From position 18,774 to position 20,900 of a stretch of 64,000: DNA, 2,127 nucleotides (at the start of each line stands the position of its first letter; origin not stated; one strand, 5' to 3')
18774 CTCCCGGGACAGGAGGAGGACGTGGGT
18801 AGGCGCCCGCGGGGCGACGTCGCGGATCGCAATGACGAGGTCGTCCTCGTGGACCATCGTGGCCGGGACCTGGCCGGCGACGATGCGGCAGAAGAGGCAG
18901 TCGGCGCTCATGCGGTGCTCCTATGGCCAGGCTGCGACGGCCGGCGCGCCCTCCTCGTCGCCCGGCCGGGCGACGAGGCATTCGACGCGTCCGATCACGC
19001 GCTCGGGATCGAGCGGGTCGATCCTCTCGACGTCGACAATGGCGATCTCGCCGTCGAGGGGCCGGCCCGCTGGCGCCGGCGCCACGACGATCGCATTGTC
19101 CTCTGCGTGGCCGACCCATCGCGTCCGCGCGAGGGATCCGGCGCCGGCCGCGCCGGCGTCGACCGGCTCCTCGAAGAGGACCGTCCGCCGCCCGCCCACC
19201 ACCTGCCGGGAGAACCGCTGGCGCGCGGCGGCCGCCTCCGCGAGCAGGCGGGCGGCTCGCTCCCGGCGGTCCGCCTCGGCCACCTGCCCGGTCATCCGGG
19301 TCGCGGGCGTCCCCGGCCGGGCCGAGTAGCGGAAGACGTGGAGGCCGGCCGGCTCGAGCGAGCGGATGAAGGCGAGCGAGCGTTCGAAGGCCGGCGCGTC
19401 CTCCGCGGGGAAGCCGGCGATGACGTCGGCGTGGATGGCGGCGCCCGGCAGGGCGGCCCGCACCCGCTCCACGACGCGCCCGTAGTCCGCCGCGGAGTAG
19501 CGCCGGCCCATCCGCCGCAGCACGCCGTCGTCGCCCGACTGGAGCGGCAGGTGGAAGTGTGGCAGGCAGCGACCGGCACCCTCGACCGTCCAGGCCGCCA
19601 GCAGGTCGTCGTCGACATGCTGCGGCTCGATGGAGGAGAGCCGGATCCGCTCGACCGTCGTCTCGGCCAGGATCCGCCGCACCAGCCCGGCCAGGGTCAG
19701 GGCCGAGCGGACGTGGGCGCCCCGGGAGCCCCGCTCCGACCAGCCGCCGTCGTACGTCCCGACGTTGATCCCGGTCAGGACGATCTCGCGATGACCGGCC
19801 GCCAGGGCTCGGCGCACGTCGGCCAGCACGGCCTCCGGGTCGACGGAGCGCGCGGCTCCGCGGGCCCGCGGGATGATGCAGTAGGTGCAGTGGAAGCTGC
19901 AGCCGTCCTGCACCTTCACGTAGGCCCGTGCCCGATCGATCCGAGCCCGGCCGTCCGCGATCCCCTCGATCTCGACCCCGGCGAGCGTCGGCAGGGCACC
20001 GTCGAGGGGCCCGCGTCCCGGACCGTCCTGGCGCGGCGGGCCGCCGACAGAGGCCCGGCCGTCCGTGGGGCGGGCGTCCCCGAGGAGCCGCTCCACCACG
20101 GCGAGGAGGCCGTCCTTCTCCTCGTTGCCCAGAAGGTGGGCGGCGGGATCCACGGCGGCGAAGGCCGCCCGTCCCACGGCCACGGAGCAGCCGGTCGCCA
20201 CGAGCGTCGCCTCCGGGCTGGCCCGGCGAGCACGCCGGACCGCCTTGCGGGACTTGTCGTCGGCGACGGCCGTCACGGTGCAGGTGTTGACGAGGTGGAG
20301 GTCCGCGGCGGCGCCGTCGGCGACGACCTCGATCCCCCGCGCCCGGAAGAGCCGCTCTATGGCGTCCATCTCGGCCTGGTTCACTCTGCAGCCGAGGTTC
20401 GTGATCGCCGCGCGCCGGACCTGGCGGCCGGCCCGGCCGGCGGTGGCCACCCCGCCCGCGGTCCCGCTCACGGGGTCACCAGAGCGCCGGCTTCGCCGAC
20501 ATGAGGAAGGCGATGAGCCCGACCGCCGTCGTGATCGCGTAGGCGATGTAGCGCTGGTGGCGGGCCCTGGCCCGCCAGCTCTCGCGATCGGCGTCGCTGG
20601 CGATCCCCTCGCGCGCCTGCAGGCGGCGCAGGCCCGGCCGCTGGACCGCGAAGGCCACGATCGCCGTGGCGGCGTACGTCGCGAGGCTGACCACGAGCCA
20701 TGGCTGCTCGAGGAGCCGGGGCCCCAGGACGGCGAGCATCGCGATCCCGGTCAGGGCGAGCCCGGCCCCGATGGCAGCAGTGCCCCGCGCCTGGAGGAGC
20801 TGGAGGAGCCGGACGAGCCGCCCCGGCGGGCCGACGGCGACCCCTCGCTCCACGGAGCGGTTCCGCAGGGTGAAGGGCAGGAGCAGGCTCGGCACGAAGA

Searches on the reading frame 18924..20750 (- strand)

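Call 69: search_protein_families(library=pfam, proteins=[window:18924-20750:-], max_evalue=0.00001)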
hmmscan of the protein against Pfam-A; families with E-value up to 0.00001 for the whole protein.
window:18924-20750:- (609 aa): 2 families
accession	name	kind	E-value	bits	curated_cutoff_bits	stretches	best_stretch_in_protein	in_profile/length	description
PF00919.26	UPF0004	-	1.8e-19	70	27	1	114-203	2-92/98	Uncharacterized protein family UPF0004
PF04055.27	Radical_SAM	-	1.3e-16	61.6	29.5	1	279-461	2-165/166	Radical SAM superfamily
